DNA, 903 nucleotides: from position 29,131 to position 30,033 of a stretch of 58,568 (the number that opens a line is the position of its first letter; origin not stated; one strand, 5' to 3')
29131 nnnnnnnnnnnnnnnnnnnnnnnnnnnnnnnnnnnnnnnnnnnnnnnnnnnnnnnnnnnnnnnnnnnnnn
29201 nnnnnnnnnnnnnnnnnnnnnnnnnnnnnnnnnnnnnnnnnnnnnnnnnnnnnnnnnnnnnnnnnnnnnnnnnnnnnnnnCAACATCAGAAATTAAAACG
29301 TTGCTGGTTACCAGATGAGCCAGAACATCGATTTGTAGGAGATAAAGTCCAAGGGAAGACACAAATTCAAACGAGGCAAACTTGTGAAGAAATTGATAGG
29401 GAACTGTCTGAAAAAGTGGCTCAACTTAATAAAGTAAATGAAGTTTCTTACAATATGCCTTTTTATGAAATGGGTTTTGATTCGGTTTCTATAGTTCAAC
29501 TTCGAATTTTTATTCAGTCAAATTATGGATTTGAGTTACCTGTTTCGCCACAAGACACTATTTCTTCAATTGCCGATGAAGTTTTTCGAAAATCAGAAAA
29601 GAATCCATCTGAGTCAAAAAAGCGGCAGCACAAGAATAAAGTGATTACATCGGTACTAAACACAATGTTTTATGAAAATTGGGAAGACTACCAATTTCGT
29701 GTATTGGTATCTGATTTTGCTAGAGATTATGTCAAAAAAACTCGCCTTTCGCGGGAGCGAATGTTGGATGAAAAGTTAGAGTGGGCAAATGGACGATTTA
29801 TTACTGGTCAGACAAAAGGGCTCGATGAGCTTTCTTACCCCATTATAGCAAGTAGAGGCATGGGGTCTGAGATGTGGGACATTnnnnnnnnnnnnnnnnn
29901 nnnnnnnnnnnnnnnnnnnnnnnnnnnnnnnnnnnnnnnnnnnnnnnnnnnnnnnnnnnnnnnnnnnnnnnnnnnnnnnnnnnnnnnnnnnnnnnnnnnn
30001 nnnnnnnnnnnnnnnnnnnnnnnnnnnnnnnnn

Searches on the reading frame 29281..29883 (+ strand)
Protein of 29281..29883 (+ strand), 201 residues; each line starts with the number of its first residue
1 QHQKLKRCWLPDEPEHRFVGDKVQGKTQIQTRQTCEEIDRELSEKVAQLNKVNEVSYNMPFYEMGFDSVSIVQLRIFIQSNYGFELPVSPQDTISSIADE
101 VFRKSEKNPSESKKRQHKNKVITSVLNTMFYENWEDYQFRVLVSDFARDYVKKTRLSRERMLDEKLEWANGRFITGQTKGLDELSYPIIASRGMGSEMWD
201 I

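Call 34: search_protein_families(library=pfam, proteins=[window:29281-29883:+], max_evalue=1)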
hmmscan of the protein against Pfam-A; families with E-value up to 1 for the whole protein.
window:29281-29883:+ (201 aa): 4 families
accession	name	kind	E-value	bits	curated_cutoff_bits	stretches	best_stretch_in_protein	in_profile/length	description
PF00550.31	PP-binding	-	1.5e-05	25.6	20.8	1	41-97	2-60/67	Phosphopantetheine attachment site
PF23297.2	ACP_SdgA_C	-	0.00012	22.5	27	1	32-115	5-93/95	Highly reducing polyketide synthase sdgA, C-terminal ACP domain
PF13238.12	AAA_18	-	0.057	14.3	29.4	1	99-142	57-97/128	AAA domain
PF25795.1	TPR_XPO7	-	0.07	12.7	27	1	19-57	82-120/242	Exportin-7-like, TPR repeats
